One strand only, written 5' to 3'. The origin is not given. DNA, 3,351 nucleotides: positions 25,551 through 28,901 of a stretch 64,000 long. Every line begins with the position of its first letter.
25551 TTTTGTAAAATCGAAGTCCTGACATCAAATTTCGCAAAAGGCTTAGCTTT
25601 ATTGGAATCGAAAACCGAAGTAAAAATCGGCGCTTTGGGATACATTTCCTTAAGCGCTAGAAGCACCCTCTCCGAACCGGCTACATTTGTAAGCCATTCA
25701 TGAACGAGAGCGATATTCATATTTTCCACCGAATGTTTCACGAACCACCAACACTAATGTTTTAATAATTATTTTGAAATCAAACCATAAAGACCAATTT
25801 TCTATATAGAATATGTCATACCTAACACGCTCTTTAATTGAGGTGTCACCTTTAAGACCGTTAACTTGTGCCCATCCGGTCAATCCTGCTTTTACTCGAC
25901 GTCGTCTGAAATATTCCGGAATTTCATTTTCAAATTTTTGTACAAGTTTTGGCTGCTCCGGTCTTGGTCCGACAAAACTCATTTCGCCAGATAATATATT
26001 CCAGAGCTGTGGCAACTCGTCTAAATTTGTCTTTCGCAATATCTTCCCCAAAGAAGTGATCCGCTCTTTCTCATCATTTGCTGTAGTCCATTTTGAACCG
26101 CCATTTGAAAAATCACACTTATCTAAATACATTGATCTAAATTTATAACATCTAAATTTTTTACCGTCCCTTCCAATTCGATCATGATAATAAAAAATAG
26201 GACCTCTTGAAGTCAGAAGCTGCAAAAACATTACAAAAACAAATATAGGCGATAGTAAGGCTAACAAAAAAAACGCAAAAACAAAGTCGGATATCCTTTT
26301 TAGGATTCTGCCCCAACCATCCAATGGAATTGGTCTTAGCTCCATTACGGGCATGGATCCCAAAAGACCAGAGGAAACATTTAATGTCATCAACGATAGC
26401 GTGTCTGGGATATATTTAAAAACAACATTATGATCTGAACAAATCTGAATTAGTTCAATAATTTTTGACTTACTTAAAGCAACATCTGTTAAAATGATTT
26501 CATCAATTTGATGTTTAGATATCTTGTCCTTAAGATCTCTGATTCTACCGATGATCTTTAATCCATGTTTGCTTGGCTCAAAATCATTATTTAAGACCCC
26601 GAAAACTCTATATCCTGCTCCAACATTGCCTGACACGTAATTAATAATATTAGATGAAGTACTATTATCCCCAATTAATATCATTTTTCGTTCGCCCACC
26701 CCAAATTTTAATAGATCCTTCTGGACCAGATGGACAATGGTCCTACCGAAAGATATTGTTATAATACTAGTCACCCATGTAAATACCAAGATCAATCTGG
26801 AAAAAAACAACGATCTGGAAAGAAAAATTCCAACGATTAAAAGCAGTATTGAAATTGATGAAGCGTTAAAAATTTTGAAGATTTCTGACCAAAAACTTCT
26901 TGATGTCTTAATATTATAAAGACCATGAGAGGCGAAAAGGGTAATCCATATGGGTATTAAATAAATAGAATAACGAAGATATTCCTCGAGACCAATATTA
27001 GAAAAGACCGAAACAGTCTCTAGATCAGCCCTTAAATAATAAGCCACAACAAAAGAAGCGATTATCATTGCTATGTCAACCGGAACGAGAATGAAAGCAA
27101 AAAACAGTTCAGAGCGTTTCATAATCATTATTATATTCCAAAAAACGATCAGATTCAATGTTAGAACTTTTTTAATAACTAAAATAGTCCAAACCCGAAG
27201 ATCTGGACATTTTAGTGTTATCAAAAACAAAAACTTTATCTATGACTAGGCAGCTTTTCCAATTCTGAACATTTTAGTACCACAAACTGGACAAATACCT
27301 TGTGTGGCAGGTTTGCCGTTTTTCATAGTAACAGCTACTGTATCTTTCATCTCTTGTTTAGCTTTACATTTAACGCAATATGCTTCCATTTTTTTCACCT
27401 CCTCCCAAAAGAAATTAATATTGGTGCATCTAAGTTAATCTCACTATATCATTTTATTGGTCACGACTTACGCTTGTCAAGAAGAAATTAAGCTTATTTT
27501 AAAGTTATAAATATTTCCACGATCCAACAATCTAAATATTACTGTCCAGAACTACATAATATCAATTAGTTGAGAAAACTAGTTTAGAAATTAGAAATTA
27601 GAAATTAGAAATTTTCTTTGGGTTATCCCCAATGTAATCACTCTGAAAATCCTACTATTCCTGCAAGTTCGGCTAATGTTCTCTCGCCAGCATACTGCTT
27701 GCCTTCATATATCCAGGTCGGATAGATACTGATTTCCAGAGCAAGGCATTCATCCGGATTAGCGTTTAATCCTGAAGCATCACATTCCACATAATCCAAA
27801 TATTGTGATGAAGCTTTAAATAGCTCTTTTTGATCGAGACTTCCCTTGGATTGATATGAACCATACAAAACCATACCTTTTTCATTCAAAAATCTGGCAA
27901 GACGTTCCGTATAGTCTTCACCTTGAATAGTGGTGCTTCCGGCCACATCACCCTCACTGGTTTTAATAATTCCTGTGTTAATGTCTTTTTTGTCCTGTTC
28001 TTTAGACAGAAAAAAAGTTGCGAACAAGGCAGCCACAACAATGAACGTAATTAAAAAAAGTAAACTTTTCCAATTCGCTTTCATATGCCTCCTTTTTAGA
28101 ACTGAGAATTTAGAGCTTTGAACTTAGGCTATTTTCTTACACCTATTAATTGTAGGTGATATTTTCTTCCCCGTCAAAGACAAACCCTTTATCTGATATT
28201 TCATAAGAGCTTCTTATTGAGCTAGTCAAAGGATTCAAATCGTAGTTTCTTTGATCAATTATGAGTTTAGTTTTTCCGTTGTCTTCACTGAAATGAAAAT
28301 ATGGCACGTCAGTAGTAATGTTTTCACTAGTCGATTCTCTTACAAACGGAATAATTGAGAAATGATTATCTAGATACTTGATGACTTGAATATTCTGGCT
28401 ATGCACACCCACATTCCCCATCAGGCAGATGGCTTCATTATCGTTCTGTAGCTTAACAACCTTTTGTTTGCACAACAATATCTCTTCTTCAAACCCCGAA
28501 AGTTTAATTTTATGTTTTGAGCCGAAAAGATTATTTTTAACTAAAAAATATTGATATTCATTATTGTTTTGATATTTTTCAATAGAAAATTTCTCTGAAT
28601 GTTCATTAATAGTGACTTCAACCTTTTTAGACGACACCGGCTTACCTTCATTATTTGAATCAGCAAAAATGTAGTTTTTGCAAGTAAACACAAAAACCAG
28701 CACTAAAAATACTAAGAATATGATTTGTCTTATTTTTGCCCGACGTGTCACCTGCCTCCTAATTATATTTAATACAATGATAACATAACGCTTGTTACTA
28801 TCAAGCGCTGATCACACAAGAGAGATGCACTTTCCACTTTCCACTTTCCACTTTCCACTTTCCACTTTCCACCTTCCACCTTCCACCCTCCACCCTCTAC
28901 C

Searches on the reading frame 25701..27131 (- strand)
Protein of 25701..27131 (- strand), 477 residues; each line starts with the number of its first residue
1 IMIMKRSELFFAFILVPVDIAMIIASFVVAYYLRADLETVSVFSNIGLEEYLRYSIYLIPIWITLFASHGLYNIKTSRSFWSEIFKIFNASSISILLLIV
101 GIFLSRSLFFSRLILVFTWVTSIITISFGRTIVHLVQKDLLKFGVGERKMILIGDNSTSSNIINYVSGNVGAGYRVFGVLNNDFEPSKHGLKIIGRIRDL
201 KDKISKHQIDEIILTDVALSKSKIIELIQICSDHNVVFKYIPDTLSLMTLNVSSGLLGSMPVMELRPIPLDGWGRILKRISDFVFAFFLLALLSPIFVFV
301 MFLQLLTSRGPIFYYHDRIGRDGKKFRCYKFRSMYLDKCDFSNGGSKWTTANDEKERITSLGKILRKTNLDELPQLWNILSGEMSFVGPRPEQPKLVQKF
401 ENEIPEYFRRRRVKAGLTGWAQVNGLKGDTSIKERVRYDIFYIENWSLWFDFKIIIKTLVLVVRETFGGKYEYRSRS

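Call 16: search_protein_families(library=pfam, proteins=[window:25701-27131:-], max_evalue=0.01)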
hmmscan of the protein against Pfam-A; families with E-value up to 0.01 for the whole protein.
window:25701-27131:- (477 aa): 2 families
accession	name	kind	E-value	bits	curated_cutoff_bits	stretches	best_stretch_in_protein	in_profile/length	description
PF02397.22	Bac_transf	-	4.2e-66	222.3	27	1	278-463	1-178/179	Bacterial sugar transferase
PF13727.12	CoA_binding_3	-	4e-16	60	25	1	69-242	3-175/175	CoA-binding domain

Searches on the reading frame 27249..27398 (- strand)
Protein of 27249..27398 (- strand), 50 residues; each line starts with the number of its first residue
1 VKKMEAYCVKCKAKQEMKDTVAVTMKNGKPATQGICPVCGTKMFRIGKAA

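Call 16: search_protein_families(library=pfam, proteins=[window:27249-27398:-], max_evalue=0.01)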
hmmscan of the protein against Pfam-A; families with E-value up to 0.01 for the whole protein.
window:27249-27398:- (50 aa): 2 families
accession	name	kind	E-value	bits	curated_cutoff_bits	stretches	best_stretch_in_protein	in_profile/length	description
PF18930.5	DUF5679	-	9.2e-17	61.3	27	1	7-46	1-40/40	Domain of unknown function (DUF5679)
PF06677.18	Auto_anti-p27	-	0.0067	16.9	24.1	0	32-45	14-27/40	Sjogren's syndrome/scleroderma autoantigen 1 (Autoantigen p27)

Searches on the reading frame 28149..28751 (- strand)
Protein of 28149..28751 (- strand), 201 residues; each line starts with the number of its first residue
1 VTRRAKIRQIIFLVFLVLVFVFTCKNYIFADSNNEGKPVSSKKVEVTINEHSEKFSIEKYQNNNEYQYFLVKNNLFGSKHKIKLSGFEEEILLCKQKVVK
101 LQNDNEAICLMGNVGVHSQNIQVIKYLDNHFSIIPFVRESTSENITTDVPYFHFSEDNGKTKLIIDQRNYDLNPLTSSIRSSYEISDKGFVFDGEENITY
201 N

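Call 10: find_encoding_contigs(protein=window:28149-28751:-, flank=10000, max_places=10)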
Protein window:28149-28751:- (201 aa): 3 contigs read that carry it; 2 places shown.
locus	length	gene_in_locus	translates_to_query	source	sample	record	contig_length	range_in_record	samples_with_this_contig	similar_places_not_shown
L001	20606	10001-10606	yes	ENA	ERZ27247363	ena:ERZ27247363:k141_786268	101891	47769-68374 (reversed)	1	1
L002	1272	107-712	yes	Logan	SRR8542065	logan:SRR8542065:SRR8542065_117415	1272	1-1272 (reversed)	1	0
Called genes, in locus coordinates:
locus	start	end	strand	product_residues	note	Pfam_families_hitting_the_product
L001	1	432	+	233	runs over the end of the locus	-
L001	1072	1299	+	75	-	PF01272:GreA_GreB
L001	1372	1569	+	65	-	-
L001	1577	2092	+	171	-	PF13302:Acetyltransf_3, PF13420:Acetyltransf_4, PF13523:Acetyltransf_8, PF00583:Acetyltransf_1, PF13508:Acetyltransf_7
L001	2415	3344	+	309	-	PF13414:TPR_11 (faint), PF13432:TPR_16 (weak)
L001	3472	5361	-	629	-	-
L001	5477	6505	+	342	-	PF00404:Dockerin_1 (faint)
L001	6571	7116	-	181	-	PF13505:OMP_b-brl (weak)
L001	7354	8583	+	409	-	PF01435:Peptidase_M48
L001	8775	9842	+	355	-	PF00348:polyprenyl_synt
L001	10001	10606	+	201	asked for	-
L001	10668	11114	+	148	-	-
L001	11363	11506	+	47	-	PF18930:DUF5679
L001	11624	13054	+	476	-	PF13727:CoA_binding_3, PF02397:Bac_transf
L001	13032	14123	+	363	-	PF13439:Glyco_transf_4, PF00534:Glycos_transf_1, PF13692:Glyco_trans_1_4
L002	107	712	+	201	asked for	-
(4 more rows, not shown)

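Call 16: search_protein_families(library=pfam, proteins=[window:28149-28751:-], max_evalue=0.01)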
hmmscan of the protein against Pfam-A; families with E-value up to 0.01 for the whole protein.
window:28149-28751:- (201 aa): 0 families

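Call 54: find_homologous_proteins(query=window:28149-28751:-, max_evalue=0.00001)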
Query window:28149-28751:- (201 aa): 9 proteins with E <= 0.00001 among 66 candidates.
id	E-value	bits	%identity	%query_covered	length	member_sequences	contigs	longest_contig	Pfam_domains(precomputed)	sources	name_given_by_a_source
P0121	4.5e-126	436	100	100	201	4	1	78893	-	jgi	-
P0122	5.8e-93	328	76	100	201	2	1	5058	-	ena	-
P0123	3.7e-90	319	71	100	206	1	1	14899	-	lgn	-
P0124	1.5e-49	186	49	100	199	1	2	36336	-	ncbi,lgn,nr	ncbi:MAG: hypothetical protein M1324_01325 [Patescibacteria group bacterium]|nr:hypothetical protein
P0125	1.6e-49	186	53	88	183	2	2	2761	-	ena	-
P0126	1.7e-45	173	45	100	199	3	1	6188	-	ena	-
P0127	5.9e-45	171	47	98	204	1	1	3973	-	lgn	-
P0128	2.6e-40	156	45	88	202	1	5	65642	-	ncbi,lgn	-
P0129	9.3e-36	141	43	91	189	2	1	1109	-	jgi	jgi:hypothetical protein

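Call 55: list_cluster_members(proteins=[P0121, P0001])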
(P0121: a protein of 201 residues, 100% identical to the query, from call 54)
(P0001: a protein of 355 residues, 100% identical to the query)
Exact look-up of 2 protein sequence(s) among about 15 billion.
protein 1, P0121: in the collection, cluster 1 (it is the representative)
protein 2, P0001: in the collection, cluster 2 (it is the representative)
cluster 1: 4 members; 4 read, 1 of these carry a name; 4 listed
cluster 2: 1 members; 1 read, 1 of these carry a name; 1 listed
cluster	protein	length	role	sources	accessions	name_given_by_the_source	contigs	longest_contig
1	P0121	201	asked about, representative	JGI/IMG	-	-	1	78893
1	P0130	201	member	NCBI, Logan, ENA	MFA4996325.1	MAG: hypothetical protein WC536_04265 [Patescibacteria group bacterium]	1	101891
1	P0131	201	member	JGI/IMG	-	-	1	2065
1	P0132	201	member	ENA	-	-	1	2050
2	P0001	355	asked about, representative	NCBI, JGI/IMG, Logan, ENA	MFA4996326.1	MAG: polyprenyl synthetase family protein [Patescibacteria group bacterium]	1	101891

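Call 56: find_encoding_contigs(protein=P0121, flank=8000, max_places=6)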
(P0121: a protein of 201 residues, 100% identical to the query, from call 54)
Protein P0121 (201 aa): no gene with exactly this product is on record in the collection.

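Call 57: find_encoding_contigs(protein=P0131, flank=3000, max_places=6)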
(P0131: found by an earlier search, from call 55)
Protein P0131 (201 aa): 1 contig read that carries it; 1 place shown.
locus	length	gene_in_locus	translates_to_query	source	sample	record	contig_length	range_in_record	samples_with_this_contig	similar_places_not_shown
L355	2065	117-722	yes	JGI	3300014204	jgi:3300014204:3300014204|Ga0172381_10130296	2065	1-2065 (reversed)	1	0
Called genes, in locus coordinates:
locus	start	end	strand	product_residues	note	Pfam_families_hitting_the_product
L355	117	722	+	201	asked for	-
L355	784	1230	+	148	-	-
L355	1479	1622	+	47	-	PF18930:DUF5679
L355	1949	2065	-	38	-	?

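Call 58: find_encoding_contigs(protein=P0132, flank=3000, max_places=6)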
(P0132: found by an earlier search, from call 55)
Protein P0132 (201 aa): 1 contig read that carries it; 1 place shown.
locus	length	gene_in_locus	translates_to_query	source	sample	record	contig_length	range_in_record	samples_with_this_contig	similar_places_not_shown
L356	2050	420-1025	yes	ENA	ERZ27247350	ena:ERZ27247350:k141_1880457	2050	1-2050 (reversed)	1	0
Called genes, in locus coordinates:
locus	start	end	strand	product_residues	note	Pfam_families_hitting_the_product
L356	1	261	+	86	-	?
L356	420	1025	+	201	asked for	-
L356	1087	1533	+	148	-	-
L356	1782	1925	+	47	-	PF18930:DUF5679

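Call 63: find_encoding_contigs(protein=P0124, flank=9000, max_places=4)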
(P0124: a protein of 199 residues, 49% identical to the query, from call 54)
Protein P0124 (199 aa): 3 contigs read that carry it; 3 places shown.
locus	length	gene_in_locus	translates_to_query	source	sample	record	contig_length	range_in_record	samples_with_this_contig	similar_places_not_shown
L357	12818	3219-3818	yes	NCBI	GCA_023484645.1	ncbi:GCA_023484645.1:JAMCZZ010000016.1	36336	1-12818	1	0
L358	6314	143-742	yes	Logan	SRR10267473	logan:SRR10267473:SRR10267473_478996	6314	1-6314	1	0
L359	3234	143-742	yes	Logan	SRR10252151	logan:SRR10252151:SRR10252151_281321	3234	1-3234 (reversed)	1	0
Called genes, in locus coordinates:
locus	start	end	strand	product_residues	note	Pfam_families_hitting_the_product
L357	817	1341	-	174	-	PF13505:OMP_b-brl (faint)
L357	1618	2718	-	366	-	-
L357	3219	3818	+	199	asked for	-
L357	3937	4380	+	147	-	-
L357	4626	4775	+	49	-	PF18930:DUF5679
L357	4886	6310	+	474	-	PF13727:CoA_binding_3, PF02397:Bac_transf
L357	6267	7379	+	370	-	PF00534:Glycos_transf_1, PF13692:Glyco_trans_1_4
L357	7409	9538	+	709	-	PF13196:DUF4012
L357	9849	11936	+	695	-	PF02518:HATPase_c, PF00204:DNA_gyraseB, PF01751:Toprim, PF00986:DNA_gyraseB_C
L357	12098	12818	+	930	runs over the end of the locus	PF00521:DNA_topoisoIV, PF03989:DNA_gyraseA_C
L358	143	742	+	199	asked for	-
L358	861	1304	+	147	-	-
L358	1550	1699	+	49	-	PF18930:DUF5679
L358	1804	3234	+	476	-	PF13727:CoA_binding_3, PF02397:Bac_transf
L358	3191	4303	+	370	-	PF00534:Glycos_transf_1, PF13692:Glyco_trans_1_4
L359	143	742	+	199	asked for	-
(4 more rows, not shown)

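Call 64: find_encoding_contigs(protein=P0128, flank=9000, max_places=4)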
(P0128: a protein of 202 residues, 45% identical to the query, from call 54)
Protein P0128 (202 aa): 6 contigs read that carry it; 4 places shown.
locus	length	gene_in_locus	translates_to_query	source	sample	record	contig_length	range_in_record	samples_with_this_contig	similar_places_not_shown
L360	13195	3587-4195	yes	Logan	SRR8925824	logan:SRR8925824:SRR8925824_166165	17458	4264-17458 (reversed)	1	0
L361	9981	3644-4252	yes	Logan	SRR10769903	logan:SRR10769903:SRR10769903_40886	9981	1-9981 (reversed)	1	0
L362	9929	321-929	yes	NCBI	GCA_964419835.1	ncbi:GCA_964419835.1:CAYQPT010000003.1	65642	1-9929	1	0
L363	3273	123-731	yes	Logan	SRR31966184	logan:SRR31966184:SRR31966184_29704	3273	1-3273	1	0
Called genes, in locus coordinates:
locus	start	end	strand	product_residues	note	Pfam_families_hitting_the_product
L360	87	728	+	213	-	-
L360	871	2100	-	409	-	-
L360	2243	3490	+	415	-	PF12917:YfbR-like, PF13023:HD_3, PF01966:HD, PF12917:YfbR-like, PF13023:HD_3, PF01966:HD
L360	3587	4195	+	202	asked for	-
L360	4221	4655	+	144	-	-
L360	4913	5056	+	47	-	PF18930:DUF5679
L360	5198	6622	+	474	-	PF13727:CoA_binding_3, PF02397:Bac_transf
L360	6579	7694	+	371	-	PF13439:Glyco_transf_4 (weak), PF00534:Glycos_transf_1, PF13692:Glyco_trans_1_4, PF20706:GT4-conflict (faint)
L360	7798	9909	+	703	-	PF13196:DUF4012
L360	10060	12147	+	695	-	PF02518:HATPase_c, PF00204:DNA_gyraseB, PF01751:Toprim, PF00986:DNA_gyraseB_C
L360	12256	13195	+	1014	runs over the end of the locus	PF00521:DNA_topoisoIV, PF03989:DNA_gyraseA_C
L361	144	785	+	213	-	-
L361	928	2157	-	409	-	-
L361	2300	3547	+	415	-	PF12917:YfbR-like, PF13023:HD_3, PF01966:HD, PF12917:YfbR-like, PF13023:HD_3, PF01966:HD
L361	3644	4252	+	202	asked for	-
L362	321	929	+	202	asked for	-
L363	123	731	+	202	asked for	-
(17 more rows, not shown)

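Call 86: predict_structure(alignment_id=A3)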
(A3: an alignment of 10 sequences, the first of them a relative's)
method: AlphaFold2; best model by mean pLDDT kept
length: 201 residues; sequences in the alignment: 10
mean_pLDDT: 85.4   pTM: 0.76
mean pLDDT of the five models: 85.4, 85.4, 84.2, 82.1, 81.9
residues with pLDDT >= 90: 117; 70-90: 54; 50-70: 20; < 50: 10
segments of 3 or more residues with pLDDT < 50: 24-33
pLDDT, mean of each block of 10 residues (from residue 1): 59 69 45 69 93 94 91 83 90 95 91 89 93 95 92 89 94 91 95 93 66
secondary structure, 60 per line:
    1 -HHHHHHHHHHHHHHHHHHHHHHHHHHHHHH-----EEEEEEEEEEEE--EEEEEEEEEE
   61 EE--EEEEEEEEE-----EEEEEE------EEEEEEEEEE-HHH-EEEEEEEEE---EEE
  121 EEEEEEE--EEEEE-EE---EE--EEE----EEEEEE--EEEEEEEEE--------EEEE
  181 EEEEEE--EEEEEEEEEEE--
elements in order: H2-31 E37-48 E51-62 E65-73 E79-84 E91-100 E106-114 E118-127 E130-134 E145-147 E152-157 E160-168 E177-186 E189-199

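Call 89: fold_search(model_id=the predicted structure, library=pdb)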
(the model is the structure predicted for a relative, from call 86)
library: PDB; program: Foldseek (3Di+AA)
matches with E <= 10: 771; with E <= 0.001: 0
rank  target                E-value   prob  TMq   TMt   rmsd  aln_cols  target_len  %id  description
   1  9sob_R                8.6e-03  0.75  0.27  0.05  14.7       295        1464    9  Structural Model of the Nuclear Pore Complex in Arabidopsis thaliana (released 2025-11-05)
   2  9v6e_C                1.1e-02  1.00  0.42  0.25   5.9       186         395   12  Cryo-EM structure of human full length KICSTOR complex (state 1) (released 2025-11-12)
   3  7tdz_A                1.2e-02  0.98  0.36  0.08   8.3       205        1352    9  Cryo-EM model of protomer of the cytoplasmic ring of the nuclear pore complex from Xenopus laevis (released 2022-06-22)
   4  9v9n_C                1.8e-02  1.00  0.43  0.26   5.8       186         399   10  Cryo-EM structure of KICSTOR CCC complex (state 5) (released 2025-11-12)
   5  9ltl_B                2.1e-02  0.85  0.29  0.10  10.7       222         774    7  Cryo-EM structure of DDB1-DDA1-DET1 complex (released 2026-01-28)
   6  6ybt_1                2.3e-02  0.99  0.39  0.16   5.0       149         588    8  Structure of a human 48S translational initiation complex - eIF3bgi (released 2020-09-16)
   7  7q3e_A                2.3e-02  0.99  0.40  0.18   6.2       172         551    9  Structure of the mouse CPLANE-RSG1 complex (released 2022-04-06)
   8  3ugf_B                2.8e-02  0.96  0.34  0.16   8.9       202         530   11  Crystal structure of a 6-SST/6-SFT from Pachysandra terminalis (released 2011-11-30)
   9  3ugf_A                2.9e-02  0.95  0.34  0.17   8.9       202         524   11  Crystal structure of a 6-SST/6-SFT from Pachysandra terminalis (released 2011-11-30)
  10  7qp7_1                3.1e-02  0.98  0.36  0.19   5.8       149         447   11  Structure of the human 48S initiation complex in closed state (h48S AUG closed) (released 2022-05-11)
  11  5fqd_D                4.2e-02  0.93  0.33  0.11   7.0       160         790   14  Structural basis of Lenalidomide induced CK1a degradation by the crl4crbn ubiquitin ligase (released 2016-02-24)
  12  8roy_B                4.4e-02  0.69  0.26  0.10  10.5       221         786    9  Structure of the human DDB1-DDA1-DCAF15 E3 ubiquitin ligase bound to compound furan 24 (released 2024-04-03)
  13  9ltw_B                4.6e-02  0.95  0.35  0.13   8.3       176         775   12  protein structure of DDB1-DDA1-DET1 (released 2026-01-28)
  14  6zx9_A                4.6e-02  0.85  0.31  0.08   9.9       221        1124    8  Crystal structure of SIV Vpr,fused to T4 lysozyme, isolated from moustached monkey, bound to human DDB1 and human DCAF (released 2021-07-21)
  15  1c9i_A                4.9e-02  0.33  0.21  0.13  15.6       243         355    8  PEPTIDE-IN-GROOVE INTERACTIONS LINK TARGET PROTEINS TO THE B-PROPELLER OF CLATHRIN (released 2000-02-07)
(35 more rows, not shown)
